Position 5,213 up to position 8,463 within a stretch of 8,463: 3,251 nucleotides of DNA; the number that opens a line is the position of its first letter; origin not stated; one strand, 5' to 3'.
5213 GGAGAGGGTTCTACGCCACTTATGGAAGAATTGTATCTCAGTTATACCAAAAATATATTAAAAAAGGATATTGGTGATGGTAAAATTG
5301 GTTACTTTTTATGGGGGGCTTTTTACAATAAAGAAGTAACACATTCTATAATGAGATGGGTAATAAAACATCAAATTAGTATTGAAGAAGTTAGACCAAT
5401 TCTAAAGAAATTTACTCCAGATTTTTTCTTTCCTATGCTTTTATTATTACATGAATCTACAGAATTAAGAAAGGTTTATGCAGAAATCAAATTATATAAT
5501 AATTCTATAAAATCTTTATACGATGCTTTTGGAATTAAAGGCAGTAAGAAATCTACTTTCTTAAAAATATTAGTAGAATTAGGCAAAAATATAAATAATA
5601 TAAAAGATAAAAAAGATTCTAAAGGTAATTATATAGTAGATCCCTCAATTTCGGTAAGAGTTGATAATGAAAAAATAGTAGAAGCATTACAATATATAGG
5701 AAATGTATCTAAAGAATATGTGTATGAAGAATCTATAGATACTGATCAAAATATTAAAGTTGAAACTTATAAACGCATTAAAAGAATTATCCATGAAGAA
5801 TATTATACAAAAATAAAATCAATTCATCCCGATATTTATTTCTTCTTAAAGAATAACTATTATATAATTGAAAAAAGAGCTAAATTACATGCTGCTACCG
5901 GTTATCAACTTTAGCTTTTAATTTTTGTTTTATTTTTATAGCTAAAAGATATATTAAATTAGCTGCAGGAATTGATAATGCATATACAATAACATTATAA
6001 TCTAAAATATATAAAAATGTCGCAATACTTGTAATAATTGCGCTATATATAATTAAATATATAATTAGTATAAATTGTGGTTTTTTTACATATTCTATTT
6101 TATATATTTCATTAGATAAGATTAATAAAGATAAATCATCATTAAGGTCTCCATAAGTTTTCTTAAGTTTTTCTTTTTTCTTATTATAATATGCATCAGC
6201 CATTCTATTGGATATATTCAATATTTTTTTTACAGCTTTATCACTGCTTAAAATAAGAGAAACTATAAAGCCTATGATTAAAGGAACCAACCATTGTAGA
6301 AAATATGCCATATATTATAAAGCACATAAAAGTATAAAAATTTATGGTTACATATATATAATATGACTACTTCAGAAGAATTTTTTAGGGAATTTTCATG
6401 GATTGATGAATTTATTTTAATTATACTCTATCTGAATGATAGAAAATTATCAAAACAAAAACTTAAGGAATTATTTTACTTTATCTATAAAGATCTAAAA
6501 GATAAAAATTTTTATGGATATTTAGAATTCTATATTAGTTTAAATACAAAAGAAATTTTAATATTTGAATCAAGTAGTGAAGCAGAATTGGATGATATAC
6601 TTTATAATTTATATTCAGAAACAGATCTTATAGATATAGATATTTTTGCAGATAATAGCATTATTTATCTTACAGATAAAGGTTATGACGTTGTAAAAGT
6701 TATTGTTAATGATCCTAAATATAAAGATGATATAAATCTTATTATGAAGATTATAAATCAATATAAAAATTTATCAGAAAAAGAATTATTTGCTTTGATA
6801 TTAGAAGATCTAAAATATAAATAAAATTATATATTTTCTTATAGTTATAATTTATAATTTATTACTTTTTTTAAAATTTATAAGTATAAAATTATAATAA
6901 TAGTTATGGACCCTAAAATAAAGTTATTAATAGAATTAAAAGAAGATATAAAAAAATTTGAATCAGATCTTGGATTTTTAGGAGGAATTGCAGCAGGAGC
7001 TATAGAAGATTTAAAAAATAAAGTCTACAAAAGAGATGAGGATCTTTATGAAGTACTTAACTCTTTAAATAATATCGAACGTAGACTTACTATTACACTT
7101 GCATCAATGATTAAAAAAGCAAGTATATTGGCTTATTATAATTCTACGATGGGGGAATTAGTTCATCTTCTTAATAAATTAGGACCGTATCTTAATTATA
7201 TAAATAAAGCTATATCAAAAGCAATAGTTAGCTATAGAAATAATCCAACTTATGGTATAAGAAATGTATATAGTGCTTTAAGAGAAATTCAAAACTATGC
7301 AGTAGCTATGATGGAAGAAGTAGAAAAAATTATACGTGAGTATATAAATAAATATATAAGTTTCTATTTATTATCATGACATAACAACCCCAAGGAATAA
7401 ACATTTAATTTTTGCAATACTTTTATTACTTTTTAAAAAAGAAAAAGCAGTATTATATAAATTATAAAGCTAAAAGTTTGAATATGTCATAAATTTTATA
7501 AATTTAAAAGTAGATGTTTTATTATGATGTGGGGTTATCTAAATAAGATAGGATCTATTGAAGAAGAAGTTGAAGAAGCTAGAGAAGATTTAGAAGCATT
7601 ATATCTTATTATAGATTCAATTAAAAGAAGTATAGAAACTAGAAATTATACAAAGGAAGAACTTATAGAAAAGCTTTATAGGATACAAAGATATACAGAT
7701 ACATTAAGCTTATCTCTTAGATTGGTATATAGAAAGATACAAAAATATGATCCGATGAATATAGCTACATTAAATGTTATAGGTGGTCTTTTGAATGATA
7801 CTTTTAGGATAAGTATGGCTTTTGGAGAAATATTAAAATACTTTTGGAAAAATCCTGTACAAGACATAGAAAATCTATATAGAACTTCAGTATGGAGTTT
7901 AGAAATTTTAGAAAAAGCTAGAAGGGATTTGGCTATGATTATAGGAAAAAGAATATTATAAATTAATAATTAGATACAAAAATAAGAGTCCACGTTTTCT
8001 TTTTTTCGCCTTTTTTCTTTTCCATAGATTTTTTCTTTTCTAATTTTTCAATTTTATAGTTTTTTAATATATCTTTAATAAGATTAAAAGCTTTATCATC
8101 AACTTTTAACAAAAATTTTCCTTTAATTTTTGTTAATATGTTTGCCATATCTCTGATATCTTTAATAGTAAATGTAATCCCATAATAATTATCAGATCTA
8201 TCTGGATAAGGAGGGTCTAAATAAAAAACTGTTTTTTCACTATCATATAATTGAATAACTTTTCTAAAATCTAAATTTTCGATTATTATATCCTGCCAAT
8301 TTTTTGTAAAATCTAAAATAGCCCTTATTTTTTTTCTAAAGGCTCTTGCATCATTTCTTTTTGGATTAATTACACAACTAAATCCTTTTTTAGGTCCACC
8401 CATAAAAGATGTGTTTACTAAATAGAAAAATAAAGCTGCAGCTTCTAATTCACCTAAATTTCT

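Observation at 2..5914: Translationally coupled cassette (giant lectin/7-TM glycoprotein, 3-TM protein, P-loop NTPase): candidate undescribed archaeal morphogenesis or surface-apparatus module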

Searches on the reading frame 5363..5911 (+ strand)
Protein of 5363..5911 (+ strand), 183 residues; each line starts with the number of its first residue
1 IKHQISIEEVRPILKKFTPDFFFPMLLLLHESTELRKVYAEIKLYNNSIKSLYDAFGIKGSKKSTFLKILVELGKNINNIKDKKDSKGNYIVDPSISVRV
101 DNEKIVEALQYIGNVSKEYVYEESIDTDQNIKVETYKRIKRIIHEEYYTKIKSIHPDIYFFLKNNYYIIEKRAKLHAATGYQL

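Call 88: predict_structure(alignment_id=A4)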
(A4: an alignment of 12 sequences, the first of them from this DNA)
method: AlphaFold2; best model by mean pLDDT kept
length: 183 residues; sequences in the alignment: 12
mean_pLDDT: 71.1   pTM: 0.62
mean pLDDT of the five models: 71.1, 70.7, 69.9, 68.3, 65.8
residues with pLDDT >= 90: 30; 70-90: 76; 50-70: 38; < 50: 39
segments of 3 or more residues with pLDDT < 50: 1-5, 18-30, 128-143
pLDDT, mean of each block of 10 residues (from residue 1): 49 53 45 65 83 87 84 90 91 89 75 72 50 42 65 92 87 68 49
secondary structure, 60 per line:
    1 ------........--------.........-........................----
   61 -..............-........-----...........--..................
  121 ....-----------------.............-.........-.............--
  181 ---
elements in order: H7-14 H23-31 H33-56 H62-75 E80-84 E90-100 H103-112 E113-124 E142-154 H156-164 H166-178

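Call 91: fold_search(model_id=the predicted structure, library=pdb)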
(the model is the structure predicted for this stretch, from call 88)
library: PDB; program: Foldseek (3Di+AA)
matches with E <= 10: 389; with E <= 0.001: 0
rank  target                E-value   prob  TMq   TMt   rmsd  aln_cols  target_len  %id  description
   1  8y6v_C                6.5e-01  0.14  0.22  0.30  16.4       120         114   14  Near-atomic structure of icosahedrally averaged jumbo bacteriophage PhiKZ capsid (released 2024-08-14)
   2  9h3g_Ba               9.3e-01  0.10  0.17  0.25   8.4       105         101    8  Structure of the Arabidopsis thaliana 80S ribosome in complex with P- and E-site tRNAs and mRNA (released 2026-02-04)
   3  6woo_UU               9.8e-01  0.09  0.16  0.23   7.8        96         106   10  CryoEM structure of yeast 80S ribosome with Met-tRNAiMet, eIF5B, and GDP (released 2020-09-23)
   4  4bts_AJ               1.0e+00  0.07  0.13  0.19   9.8       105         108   10  THE CRYSTAL STRUCTURE OF THE EUKARYOTIC 40S RIBOSOMAL SUBUNIT IN COMPLEX WITH EIF1 AND EIF1A (released 2013-07-17)
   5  7qiy_L                1.3e+00  0.08  0.18  0.25   8.8       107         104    8  Specific features and methylation sites of a plant ribosome. 40S head ribosomal subunit. (released 2022-06-15)
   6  9bh5_AU               1.3e+00  0.07  0.16  0.22   8.1        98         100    8  High-resolution C. elegans 80S ribosome structure - class 1 (released 2024-09-04)
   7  8btd_SX               1.4e+00  0.15  0.23  0.36   4.9        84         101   14  Giardia Ribosome in PRE-T Hybrid State (D1) (released 2023-03-22)
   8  8fvy_U                1.4e+00  0.06  0.13  0.18   8.6        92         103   10  40S subunit of the Giardia lamblia 80S ribosome (released 2024-01-24)
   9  7odr_f                1.4e+00  0.05  0.12  0.14  10.3       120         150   12  State A of the human mitoribosomal large subunit assembly intermediate (released 2021-06-23)
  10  5zeb_S                1.4e+00  0.04  0.14  0.22  11.8        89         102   13  M. Smegmatis P/P state 70S ribosome structure (released 2018-09-26)
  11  3eg4                  1.4e+00  0.04  0.13  0.10  12.7       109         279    9  Crystal structure of 2,3,4,5-Tetrahydropyridine-2-carboxylate N-Succinyltransferase from Brucella melitensis biovar abor (released 2008-09-23)
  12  8q7z_At               1.6e+00  0.07  0.16  0.23   8.2        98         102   12  Structure of the G. gallus 80S non-rotated ribosome (released 2024-08-28)
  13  5a2q_U                1.7e+00  0.04  0.13  0.20  10.0       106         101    8  Structure of the HCV IRES bound to the human ribosome (released 2015-07-15)
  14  7oya_U2               1.8e+00  0.08  0.19  0.28   7.8       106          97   13  Cryo-EM structure of the 1 hpf zebrafish embryo 80S ribosome (released 2022-07-13)
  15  7pzy_V                1.8e+00  0.06  0.17  0.24   8.5       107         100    9  Structure of the vacant Candida albicans 80S ribosome (released 2022-05-18)
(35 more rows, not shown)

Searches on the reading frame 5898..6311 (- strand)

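Call 6: search_protein_families(library=pfam, proteins=[window:5898-6311:-], max_evalue=0.1)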
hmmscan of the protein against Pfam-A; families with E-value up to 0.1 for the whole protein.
window:5898-6311:- (138 aa): 1 family
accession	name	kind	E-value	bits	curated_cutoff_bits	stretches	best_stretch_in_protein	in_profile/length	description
PF23973.1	DUF7299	-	0.0071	16.9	27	1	9-75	6-76/77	Family of unknown function (DUF7299)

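Call 7: search_protein_families(library=phrogs, proteins=[window:5898-6311:-], max_evalue=0.1)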
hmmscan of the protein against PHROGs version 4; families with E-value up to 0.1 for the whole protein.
window:5898-6311:- (138 aa): 0 families

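Call 98: search_protein_families(library=ncbifam, proteins=[window:5898-6311:-], max_evalue=0.1)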
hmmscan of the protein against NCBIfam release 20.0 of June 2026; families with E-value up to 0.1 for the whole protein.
window:5898-6311:- (138 aa): 0 families

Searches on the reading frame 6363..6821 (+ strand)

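Call 6: search_protein_families(library=pfam, proteins=[window:6363-6821:+], max_evalue=0.1)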
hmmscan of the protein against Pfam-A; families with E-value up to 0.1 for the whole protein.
window:6363-6821:+ (153 aa): 0 families

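Call 7: search_protein_families(library=phrogs, proteins=[window:6363-6821:+], max_evalue=0.1)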
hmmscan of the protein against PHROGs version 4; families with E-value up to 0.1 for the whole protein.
window:6363-6821:+ (153 aa): 2 families
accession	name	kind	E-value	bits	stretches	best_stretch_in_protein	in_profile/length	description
phrog_20132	-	unknown function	0.031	15.5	1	29-73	30-73/79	-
phrog_2817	-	unknown function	0.052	14.6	1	68-132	11-75/84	-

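Call 98: search_protein_families(library=ncbifam, proteins=[window:6363-6821:+], max_evalue=0.1)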
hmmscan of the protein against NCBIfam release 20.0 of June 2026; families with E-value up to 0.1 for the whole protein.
window:6363-6821:+ (153 aa): 0 families

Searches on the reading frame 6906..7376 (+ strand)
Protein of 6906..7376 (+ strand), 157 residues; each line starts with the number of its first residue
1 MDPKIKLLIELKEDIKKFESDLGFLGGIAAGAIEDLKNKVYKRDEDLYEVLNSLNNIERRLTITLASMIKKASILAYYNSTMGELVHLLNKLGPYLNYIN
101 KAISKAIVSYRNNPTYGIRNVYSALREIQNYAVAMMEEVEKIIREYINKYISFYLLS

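Call 6: search_protein_families(library=pfam, proteins=[window:6906-7376:+], max_evalue=0.1)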
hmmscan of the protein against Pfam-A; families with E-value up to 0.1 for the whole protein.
window:6906-7376:+ (157 aa): 4 families
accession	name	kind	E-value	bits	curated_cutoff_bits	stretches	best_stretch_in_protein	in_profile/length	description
PF24235.1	RHG29_45_N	-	0.042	14.5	27.7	0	9-58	2-51/108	Rho GTPase-activating protein 29/45 N-terminal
PF04513.17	Baculo_PEP_C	-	0.064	13.7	38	0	10-92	35-118/140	Baculovirus polyhedron envelope protein, PEP, C terminus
PF18737.6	HEPN_MAE_28990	-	0.07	13.7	26.8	1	34-150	103-209/211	MAE_28990/MAE_18760-like HEPN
PF16095.11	COR-A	-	0.095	13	35.3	0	49-145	6-105/143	C-terminal of Roc, COR-A domain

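Call 7: search_protein_families(library=phrogs, proteins=[window:6906-7376:+], max_evalue=0.1)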
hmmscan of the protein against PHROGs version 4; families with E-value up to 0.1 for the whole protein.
window:6906-7376:+ (157 aa): 1 family
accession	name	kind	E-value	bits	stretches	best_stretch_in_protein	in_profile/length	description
phrog_22590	-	unknown function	0.016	16.2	1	19-53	14-49/70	-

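Call 98: search_protein_families(library=ncbifam, proteins=[window:6906-7376:+], max_evalue=0.1)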
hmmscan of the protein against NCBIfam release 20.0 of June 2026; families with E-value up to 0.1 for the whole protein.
window:6906-7376:+ (157 aa): 0 families

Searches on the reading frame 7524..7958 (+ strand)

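Call 6: search_protein_families(library=pfam, proteins=[window:7524-7958:+], max_evalue=0.1)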
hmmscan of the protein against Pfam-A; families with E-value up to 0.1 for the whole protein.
window:7524-7958:+ (145 aa): 3 families
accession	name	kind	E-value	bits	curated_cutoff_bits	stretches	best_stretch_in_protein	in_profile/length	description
PF17082.10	Spc29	-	0.014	15.6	31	1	16-93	120-198/245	Spindle Pole Component 29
PF06419.17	COG6_N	-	0.04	14.5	27.4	1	6-68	32-94/114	Conserved oligomeric complex COG6, N-terminal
PF06009.19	Laminin_II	-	0.047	14.1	33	1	7-61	31-85/138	Laminin Domain II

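Call 7: search_protein_families(library=phrogs, proteins=[window:7524-7958:+], max_evalue=0.1)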
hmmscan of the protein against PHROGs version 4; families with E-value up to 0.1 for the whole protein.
window:7524-7958:+ (145 aa): 4 families
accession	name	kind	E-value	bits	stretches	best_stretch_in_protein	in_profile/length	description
phrog_23238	-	unknown function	0.0084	16.8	1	71-128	130-192/196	-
phrog_739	-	lysis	0.025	15.8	1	4-66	23-86/122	Rz-like spanin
phrog_25249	-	unknown function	0.046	14.1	1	13-95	69-151/265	-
phrog_22830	-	unknown function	0.092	13.1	0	8-73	123-185/289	-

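Call 98: search_protein_families(library=ncbifam, proteins=[window:7524-7958:+], max_evalue=0.1)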
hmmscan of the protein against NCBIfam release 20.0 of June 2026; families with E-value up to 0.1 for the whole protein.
window:7524-7958:+ (145 aa): 0 families

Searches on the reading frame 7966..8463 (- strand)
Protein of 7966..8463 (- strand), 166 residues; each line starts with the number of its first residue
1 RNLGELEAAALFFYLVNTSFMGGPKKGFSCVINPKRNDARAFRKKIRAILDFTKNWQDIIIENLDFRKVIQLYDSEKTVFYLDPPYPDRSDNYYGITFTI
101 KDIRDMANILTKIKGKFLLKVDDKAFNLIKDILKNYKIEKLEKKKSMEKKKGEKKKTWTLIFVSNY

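Call 6: search_protein_families(library=pfam, proteins=[window:7966-8463:-], max_evalue=0.1)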
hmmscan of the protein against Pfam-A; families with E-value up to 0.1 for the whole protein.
window:7966-8463:- (166 aa): 1 family
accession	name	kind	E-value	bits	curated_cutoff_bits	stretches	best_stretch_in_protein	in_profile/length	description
PF02086.21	MethyltransfD12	-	1.8e-10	41.4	22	1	27-147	129-253/253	D12 class N6 adenine-specific DNA methyltransferase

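Call 7: search_protein_families(library=phrogs, proteins=[window:7966-8463:-], max_evalue=0.1)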
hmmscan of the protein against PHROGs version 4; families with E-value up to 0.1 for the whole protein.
window:7966-8463:- (166 aa): 3 families
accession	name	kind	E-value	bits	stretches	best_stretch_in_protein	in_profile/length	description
phrog_56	-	other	1e-26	95.4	1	5-157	165-315/647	DNA methyltransferase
phrog_1996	-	other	8.3e-21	75.5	1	37-156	15-134/150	DNA methyltransferase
phrog_13242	-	unknown function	1.1e-06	29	1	5-131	122-241/450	-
